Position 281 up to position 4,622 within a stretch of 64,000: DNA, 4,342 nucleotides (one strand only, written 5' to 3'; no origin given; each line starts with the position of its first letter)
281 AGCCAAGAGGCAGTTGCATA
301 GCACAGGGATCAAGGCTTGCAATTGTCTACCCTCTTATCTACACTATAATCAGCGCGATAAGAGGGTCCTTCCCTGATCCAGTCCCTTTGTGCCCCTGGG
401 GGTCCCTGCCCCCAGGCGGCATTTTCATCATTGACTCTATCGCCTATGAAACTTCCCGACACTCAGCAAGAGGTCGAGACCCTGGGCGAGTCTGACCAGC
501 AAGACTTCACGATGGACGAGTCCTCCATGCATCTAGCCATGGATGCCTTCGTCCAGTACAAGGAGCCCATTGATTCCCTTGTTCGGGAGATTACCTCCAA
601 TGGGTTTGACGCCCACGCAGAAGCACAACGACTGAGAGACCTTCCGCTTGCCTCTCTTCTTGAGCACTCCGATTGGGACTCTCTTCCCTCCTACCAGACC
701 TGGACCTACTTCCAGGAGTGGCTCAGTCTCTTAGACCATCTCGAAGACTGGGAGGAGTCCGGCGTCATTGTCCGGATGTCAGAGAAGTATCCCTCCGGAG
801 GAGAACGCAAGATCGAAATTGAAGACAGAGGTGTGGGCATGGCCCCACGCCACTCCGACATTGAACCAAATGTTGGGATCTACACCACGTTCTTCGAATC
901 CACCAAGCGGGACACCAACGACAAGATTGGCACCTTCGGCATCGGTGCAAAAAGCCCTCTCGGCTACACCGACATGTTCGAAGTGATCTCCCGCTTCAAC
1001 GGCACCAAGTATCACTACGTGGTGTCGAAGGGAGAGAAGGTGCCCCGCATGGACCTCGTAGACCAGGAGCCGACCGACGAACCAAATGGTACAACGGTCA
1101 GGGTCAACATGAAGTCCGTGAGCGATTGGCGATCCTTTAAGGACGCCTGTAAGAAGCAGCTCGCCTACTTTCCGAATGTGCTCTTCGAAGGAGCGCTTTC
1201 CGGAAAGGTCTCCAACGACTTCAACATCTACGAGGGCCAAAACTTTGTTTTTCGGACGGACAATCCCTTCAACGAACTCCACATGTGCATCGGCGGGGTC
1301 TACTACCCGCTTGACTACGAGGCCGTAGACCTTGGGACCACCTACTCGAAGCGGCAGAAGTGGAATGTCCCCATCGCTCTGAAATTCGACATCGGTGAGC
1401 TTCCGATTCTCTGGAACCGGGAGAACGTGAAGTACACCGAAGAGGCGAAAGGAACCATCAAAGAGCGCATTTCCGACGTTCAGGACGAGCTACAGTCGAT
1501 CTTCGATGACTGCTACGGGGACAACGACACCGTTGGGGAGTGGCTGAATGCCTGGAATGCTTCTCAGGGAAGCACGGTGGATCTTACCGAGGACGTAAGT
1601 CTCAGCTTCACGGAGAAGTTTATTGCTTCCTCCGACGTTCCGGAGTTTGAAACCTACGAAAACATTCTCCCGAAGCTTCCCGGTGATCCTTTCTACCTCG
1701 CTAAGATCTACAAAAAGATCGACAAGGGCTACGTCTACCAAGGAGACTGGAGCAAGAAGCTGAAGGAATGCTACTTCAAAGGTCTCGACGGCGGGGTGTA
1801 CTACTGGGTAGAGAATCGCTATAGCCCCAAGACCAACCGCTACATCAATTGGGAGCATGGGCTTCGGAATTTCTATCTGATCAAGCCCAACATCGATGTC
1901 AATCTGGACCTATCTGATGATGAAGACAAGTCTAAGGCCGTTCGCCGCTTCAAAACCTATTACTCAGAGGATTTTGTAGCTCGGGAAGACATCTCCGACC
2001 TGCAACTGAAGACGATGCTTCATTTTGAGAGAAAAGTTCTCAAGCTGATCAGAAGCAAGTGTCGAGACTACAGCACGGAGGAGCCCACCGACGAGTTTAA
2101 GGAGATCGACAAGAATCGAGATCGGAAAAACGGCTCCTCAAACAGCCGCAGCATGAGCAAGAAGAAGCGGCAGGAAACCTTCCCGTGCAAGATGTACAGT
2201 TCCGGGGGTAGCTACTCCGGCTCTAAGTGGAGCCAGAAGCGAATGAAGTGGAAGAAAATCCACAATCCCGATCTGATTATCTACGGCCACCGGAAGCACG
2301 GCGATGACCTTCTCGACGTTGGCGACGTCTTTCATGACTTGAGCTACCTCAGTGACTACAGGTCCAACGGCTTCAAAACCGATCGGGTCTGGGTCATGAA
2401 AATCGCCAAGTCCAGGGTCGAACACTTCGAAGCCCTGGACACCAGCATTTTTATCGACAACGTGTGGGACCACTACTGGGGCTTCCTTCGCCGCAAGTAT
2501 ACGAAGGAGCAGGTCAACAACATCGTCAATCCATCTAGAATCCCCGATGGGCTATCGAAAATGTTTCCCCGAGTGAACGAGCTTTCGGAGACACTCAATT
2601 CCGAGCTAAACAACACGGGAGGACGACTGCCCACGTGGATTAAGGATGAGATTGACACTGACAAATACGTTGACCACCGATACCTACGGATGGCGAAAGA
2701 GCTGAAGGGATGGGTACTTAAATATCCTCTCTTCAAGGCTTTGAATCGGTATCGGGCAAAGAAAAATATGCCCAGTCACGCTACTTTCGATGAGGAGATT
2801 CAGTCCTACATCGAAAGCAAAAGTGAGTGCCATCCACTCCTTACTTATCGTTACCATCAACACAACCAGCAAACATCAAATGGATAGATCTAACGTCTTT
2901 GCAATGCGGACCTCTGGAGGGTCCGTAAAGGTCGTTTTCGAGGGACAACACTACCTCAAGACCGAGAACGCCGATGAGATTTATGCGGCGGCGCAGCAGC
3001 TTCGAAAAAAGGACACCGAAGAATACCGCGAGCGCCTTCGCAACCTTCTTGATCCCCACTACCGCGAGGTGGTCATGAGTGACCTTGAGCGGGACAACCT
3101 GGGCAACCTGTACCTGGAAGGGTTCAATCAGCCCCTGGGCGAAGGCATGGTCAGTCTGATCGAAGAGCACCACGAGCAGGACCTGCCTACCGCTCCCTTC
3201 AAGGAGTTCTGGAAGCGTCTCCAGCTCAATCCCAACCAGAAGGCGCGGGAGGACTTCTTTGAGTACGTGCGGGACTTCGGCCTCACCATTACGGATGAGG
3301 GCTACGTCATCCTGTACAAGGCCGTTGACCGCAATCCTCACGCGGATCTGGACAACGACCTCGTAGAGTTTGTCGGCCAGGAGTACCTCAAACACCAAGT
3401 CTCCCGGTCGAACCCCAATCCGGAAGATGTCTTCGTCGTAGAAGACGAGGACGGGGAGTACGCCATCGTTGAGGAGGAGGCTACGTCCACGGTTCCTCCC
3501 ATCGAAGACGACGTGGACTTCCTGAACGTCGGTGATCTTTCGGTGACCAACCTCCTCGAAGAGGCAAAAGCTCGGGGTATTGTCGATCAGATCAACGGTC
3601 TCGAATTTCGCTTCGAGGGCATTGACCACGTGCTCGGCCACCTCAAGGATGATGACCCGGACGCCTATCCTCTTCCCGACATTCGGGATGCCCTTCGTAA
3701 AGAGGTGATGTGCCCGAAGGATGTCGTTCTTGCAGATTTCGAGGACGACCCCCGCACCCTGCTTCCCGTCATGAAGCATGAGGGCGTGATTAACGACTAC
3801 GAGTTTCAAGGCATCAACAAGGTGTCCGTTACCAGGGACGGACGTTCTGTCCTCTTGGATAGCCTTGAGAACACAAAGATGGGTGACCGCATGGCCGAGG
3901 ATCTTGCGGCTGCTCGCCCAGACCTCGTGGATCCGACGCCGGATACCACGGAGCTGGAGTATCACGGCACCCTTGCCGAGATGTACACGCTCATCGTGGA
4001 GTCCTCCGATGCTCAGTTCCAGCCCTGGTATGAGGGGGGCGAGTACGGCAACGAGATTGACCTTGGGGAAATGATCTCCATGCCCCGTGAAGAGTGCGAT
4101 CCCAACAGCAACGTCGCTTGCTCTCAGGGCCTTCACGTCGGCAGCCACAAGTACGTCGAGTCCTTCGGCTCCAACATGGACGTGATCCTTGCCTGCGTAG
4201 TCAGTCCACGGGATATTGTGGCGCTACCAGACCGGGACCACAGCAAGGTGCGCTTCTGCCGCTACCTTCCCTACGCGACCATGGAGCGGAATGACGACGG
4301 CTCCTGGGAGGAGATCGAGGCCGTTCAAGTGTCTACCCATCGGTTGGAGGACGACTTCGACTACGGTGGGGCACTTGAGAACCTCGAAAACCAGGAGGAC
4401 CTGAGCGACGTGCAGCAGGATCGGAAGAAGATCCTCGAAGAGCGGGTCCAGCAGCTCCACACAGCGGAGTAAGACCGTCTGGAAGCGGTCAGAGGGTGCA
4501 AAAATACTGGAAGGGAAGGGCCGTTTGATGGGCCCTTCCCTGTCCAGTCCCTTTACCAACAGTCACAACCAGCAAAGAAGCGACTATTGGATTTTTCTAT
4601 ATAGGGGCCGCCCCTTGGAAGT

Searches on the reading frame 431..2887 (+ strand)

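Call 10: search_protein_families(library=phrogs, proteins=[window:431-2887:+], max_evalue=0.001)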
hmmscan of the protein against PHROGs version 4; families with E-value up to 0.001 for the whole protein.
window:431-2887:+ (818 aa): 7 families
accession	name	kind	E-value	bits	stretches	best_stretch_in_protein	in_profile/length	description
phrog_612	-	lysis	3.7e-62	212.5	2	127-634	78-540/725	RIIA lysis inhibitor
phrog_3661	-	lysis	2.2e-34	120.1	1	147-354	172-391/917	RIIA lysis inhibitor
phrog_30832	-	lysis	3.4e-25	89.8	1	121-351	73-309/735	RIIA lysis inhibitor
phrog_2979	-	lysis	2.9e-19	70.2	1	127-357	78-316/846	RIIA lysis inhibitor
phrog_609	-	lysis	7.8e-17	61.5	1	149-357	97-305/1055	RIIB lysis inhibitor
phrog_24904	-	lysis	1.1e-15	58.3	1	119-247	70-192/695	RIIA lysis inhibitor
phrog_38678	-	lysis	2e-09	37.2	1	128-227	92-185/805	RIIA lysis inhibitor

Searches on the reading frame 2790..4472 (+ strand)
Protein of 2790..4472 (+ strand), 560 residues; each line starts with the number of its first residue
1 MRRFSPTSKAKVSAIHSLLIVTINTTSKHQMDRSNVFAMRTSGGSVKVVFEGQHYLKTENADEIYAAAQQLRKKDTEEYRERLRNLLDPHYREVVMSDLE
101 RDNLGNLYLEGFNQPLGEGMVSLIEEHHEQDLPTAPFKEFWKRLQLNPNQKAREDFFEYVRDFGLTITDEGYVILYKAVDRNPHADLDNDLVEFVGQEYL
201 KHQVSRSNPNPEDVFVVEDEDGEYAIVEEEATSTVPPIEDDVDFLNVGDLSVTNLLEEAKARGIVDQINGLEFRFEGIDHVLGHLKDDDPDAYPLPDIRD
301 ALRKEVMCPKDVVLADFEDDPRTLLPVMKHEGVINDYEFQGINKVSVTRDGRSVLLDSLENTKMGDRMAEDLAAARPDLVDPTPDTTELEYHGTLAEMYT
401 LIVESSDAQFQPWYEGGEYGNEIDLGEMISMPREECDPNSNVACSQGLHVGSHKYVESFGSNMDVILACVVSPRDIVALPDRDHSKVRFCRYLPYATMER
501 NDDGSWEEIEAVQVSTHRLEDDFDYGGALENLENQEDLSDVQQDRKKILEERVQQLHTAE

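Call 10: search_protein_families(library=phrogs, proteins=[window:2790-4472:+], max_evalue=0.001)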
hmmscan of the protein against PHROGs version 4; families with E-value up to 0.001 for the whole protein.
window:2790-4472:+ (560 aa): 5 families
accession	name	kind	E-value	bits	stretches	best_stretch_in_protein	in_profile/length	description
phrog_609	-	lysis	2.8e-30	106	2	424-499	969-1045/1055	RIIB lysis inhibitor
phrog_2886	-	lysis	8.6e-17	62.3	1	425-493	261-327/552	RIIB lysis inhibitor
phrog_11221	-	lysis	2.6e-16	60.9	1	424-493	162-232/543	RIIB lysis inhibitor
phrog_36818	-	lysis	7.9e-15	55.9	1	425-495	70-142/163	RIIB lysis inhibitor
phrog_3803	-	lysis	2.6e-12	47.7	1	426-493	438-507/530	RIIB lysis inhibitor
